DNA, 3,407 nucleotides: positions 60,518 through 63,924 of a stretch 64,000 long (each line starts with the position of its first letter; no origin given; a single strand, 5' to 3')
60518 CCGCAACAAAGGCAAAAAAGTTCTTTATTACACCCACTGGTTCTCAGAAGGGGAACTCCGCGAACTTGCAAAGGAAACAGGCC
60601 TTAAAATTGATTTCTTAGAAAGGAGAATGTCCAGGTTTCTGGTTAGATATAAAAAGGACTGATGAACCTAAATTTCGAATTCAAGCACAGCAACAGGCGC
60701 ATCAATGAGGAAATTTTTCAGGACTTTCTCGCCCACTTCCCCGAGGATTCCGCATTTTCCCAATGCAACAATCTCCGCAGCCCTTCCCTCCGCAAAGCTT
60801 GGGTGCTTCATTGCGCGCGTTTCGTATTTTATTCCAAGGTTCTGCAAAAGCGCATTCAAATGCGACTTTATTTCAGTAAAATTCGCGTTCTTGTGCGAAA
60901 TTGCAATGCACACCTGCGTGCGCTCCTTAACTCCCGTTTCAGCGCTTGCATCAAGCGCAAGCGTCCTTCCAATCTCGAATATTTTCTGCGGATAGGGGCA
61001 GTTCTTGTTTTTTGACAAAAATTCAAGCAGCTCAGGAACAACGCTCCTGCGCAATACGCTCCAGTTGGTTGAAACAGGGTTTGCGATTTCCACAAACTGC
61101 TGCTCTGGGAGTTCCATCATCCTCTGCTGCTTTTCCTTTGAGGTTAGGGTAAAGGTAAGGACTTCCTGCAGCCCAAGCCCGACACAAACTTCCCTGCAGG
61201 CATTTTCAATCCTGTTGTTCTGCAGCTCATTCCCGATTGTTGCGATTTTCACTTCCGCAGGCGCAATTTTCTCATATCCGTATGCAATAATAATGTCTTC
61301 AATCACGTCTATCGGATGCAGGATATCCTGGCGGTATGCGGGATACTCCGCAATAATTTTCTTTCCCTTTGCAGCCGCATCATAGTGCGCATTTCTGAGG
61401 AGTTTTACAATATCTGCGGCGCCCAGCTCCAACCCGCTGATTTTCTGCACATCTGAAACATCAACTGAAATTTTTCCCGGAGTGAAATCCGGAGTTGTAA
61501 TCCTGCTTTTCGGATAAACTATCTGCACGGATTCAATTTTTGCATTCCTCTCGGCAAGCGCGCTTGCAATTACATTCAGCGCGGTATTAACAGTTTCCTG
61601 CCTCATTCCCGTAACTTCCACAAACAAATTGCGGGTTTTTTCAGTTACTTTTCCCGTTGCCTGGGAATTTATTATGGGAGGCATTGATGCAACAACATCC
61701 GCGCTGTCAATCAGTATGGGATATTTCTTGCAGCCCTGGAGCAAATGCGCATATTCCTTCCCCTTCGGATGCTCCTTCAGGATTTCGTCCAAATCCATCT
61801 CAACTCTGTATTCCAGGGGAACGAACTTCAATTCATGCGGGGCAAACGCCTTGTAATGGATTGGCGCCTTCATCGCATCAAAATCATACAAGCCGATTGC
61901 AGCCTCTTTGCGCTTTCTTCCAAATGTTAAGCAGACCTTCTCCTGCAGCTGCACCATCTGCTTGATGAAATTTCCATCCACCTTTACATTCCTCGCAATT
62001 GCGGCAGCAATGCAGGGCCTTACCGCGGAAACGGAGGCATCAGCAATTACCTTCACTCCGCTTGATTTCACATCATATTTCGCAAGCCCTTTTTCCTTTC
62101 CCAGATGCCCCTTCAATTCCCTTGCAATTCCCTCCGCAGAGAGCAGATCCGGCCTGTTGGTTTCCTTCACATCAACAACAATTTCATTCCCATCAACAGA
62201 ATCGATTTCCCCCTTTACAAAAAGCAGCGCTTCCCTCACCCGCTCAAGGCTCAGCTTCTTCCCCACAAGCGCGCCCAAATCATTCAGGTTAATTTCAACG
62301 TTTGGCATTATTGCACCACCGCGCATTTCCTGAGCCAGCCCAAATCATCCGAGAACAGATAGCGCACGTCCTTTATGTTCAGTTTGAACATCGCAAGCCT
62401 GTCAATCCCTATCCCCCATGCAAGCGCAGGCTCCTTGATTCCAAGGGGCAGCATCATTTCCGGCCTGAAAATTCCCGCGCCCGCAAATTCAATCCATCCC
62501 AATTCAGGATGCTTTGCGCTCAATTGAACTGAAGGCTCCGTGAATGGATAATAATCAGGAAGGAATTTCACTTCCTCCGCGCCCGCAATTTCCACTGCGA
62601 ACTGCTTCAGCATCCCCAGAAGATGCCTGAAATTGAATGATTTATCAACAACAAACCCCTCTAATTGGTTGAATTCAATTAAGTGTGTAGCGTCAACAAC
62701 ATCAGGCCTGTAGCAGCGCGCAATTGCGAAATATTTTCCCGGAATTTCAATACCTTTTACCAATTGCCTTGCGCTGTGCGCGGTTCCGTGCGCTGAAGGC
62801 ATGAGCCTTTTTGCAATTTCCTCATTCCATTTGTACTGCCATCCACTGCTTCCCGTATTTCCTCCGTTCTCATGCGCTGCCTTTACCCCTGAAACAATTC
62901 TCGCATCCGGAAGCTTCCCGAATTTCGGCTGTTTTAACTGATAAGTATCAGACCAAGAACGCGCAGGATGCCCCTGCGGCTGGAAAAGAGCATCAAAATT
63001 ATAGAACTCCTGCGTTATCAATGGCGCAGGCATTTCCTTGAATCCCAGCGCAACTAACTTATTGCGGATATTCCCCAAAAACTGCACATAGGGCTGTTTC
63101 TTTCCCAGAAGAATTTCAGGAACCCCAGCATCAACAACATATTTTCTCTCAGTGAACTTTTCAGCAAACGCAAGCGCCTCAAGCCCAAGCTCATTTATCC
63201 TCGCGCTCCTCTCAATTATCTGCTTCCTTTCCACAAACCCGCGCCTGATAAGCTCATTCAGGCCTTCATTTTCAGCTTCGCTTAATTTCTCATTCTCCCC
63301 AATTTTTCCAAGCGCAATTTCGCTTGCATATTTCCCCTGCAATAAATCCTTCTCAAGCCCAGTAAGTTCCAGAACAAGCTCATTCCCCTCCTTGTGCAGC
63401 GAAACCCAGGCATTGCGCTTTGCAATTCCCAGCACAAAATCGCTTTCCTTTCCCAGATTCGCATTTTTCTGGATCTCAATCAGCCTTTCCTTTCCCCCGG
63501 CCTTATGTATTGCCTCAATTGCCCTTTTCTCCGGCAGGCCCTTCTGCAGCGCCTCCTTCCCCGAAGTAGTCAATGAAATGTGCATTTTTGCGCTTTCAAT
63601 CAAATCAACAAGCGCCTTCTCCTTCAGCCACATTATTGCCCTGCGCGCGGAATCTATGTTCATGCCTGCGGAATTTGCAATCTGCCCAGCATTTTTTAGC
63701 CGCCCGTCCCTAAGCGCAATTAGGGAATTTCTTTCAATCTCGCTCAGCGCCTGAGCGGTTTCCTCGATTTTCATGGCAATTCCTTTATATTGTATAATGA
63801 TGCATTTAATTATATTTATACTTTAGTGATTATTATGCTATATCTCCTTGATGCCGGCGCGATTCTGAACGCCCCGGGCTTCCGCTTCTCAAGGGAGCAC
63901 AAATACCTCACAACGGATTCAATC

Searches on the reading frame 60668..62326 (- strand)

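Call 65: search_protein_families(library=pfam, proteins=[window:60668-62326:-], max_evalue=0.0001)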
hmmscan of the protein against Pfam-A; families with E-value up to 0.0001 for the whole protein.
window:60668-62326:- (552 aa): 3 families
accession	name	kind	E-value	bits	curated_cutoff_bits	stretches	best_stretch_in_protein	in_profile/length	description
PF17759.6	tRNA_synthFbeta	-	2.7e-43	148.4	22.4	1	362-551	9-213/214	Phenylalanyl tRNA synthetase beta chain CLM domain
PF03484.21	B5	-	6.8e-20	71.5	28.6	1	286-351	1-67/67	tRNA synthetase B5 domain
PF03483.22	B3_4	-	8.4e-09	35.7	29.3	1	112-267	26-158/174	B3/4 domain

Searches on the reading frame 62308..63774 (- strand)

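Call 65: search_protein_families(library=pfam, proteins=[window:62308-63774:-], max_evalue=0.0001)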
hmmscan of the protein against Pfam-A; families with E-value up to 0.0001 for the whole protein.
window:62308-63774:- (488 aa): 2 families
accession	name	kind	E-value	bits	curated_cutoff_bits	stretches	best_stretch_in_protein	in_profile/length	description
PF01409.25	tRNA-synt_2d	-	2.8e-75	253.4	19.8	1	214-483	4-245/246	tRNA synthetases class II core domain (F)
PF00152.25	tRNA-synt_2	-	6.6e-06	25.8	25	0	335-373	78-119/308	tRNA synthetases class II (D, K and N)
